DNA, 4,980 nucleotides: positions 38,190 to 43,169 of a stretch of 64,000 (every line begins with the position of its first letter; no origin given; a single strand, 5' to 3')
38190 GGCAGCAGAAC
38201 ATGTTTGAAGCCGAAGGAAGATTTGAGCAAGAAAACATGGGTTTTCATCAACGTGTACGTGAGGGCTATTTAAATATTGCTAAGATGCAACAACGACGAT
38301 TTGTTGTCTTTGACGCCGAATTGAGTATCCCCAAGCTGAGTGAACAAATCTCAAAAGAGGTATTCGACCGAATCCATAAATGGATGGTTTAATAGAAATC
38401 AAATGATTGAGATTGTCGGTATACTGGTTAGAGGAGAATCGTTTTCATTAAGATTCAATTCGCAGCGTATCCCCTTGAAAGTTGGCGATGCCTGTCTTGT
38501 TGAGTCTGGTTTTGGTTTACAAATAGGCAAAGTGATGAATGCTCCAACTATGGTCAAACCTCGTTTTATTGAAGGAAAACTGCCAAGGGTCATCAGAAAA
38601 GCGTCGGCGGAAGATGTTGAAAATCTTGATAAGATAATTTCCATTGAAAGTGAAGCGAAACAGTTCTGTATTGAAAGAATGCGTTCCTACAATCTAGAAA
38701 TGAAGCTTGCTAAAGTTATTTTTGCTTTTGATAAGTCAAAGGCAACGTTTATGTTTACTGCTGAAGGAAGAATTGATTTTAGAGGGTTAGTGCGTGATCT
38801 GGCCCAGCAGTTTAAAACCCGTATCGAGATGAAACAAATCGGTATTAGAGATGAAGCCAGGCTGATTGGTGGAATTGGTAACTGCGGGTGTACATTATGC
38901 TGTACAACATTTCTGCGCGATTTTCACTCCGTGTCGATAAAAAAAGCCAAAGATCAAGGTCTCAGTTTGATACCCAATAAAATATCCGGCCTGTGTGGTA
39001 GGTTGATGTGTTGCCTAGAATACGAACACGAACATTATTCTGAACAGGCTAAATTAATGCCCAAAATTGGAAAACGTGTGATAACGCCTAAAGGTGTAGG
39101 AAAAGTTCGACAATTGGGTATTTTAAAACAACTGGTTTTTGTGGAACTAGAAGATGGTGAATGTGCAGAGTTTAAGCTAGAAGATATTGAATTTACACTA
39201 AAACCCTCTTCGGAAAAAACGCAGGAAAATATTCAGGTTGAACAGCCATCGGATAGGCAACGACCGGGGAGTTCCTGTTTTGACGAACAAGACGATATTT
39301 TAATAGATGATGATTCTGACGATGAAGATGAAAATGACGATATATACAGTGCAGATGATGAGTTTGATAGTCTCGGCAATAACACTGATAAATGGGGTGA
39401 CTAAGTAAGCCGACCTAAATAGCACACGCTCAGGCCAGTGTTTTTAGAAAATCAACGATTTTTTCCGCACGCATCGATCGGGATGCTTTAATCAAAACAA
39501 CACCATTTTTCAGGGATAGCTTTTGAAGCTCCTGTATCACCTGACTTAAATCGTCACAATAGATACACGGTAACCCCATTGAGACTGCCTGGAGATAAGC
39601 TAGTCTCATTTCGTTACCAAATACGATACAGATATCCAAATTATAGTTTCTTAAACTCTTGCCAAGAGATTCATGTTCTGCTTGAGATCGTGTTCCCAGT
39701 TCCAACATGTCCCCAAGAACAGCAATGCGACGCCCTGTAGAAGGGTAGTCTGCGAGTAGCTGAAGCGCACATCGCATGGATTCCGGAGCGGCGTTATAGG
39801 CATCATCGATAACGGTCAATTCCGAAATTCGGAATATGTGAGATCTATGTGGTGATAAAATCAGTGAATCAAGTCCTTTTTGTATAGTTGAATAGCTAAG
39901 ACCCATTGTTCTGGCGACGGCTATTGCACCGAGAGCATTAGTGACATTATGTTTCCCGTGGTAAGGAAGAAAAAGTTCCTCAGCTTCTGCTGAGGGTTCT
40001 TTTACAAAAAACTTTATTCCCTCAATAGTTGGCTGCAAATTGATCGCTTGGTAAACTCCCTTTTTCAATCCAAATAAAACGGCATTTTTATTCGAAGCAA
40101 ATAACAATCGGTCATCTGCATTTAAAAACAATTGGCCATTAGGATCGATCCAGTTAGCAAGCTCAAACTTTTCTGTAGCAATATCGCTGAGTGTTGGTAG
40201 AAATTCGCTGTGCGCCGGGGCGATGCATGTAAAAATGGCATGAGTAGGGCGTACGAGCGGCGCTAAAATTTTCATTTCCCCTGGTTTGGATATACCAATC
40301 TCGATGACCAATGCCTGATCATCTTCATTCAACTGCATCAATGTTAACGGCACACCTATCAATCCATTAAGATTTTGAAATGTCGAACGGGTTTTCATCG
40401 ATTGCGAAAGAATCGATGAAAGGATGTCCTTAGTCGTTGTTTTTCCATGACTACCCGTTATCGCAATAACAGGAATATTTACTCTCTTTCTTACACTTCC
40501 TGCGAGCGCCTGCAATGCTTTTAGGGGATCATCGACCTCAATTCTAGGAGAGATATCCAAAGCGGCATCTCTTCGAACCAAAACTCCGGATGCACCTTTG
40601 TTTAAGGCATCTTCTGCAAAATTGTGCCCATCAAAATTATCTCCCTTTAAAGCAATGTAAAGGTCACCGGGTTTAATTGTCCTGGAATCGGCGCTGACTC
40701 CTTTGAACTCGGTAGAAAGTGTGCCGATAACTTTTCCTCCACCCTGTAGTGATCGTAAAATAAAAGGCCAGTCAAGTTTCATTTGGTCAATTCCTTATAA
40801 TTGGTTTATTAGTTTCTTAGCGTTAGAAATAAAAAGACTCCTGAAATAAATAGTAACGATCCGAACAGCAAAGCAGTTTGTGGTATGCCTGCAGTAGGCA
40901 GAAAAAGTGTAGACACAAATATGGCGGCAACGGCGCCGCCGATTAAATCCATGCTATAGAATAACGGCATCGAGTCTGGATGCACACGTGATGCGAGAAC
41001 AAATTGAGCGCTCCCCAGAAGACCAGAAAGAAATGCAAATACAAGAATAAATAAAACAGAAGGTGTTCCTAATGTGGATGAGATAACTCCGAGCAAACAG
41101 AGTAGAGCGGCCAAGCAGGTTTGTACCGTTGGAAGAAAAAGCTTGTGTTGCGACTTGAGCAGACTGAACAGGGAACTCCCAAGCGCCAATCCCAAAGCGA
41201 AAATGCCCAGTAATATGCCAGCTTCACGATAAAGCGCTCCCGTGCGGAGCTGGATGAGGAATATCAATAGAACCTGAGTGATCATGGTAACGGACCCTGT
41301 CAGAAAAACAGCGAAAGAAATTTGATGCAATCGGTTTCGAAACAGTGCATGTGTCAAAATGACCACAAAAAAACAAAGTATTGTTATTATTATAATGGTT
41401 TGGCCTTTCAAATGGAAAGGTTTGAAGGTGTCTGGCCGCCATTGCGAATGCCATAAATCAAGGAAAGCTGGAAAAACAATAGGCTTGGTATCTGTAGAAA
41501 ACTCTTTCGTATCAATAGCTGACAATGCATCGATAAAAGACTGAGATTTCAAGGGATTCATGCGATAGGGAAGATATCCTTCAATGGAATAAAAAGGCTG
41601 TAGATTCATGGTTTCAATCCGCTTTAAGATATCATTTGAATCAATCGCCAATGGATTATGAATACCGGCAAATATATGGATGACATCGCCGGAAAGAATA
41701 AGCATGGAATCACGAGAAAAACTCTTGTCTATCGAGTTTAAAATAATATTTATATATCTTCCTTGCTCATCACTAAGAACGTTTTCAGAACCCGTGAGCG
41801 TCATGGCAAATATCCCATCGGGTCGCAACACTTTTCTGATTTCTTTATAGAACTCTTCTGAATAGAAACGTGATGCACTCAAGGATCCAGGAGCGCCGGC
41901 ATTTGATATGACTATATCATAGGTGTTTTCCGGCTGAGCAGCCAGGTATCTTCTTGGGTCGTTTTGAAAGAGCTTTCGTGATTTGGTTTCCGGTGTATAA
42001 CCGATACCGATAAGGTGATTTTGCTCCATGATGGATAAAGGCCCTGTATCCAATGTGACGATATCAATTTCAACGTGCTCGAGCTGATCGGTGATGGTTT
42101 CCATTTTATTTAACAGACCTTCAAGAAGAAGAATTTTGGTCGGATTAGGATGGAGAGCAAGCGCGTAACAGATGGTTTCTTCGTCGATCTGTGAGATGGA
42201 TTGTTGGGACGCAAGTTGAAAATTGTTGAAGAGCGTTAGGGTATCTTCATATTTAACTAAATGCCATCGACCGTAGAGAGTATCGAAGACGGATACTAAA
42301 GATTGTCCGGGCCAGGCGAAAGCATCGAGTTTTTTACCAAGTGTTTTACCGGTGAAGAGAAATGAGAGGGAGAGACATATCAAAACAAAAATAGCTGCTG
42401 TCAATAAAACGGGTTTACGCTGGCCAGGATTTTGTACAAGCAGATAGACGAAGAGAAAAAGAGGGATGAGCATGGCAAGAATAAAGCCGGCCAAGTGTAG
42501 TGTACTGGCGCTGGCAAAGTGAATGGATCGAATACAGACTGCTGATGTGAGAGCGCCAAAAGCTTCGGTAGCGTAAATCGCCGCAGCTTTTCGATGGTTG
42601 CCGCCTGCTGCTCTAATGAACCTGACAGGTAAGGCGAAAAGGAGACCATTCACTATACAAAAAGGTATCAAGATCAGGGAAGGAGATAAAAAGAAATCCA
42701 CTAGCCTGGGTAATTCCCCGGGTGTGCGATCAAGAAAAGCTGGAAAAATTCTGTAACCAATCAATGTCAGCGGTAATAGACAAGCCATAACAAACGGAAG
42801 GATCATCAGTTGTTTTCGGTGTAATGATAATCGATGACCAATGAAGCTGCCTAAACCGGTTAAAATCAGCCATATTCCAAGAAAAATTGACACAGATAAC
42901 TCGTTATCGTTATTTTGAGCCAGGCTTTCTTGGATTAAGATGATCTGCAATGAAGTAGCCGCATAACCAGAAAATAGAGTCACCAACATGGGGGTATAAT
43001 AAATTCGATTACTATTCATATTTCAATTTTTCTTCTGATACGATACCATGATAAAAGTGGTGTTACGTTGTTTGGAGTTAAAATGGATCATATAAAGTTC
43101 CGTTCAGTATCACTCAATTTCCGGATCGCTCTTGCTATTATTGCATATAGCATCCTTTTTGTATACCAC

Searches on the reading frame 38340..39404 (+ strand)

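Call 58: search_protein_families(library=pfam, proteins=[window:38340-39404:+], max_evalue=0.00001)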
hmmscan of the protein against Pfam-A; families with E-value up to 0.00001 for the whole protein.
window:38340-39404:+ (354 aa): 1 family
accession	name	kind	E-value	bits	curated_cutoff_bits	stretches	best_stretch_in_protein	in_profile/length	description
PF04468.17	PSP1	-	1.6e-29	102.5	27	1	83-167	2-86/86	PSP1 C-terminal conserved region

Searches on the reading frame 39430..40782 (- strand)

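Call 58: search_protein_families(library=pfam, proteins=[window:39430-40782:-], max_evalue=0.00001)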
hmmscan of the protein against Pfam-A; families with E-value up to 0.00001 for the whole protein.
window:39430-40782:- (450 aa): 3 families
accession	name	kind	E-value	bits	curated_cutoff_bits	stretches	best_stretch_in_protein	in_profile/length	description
PF08245.18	Mur_ligase_M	-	2.2e-35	122.9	24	1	108-290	1-200/200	Mur ligase middle domain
PF02875.26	Mur_ligase_C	-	7.1e-18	66.1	28.4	1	312-435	1-127/127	Mur ligase, glutamate ligase domain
PF01225.30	Mur_ligase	-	6e-10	39.8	21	1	26-94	2-91/95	Mur ligase family, catalytic domain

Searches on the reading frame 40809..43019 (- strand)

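Call 58: search_protein_families(library=pfam, proteins=[window:40809-43019:-], max_evalue=0.00001)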
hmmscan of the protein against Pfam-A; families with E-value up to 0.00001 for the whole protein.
window:40809-43019:- (736 aa): 1 family
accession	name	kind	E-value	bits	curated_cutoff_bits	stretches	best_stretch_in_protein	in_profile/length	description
PF01564.23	Spermine_synth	-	1e-06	28.9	22.9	1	286-406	12-130/186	Spermine/spermidine synthase domain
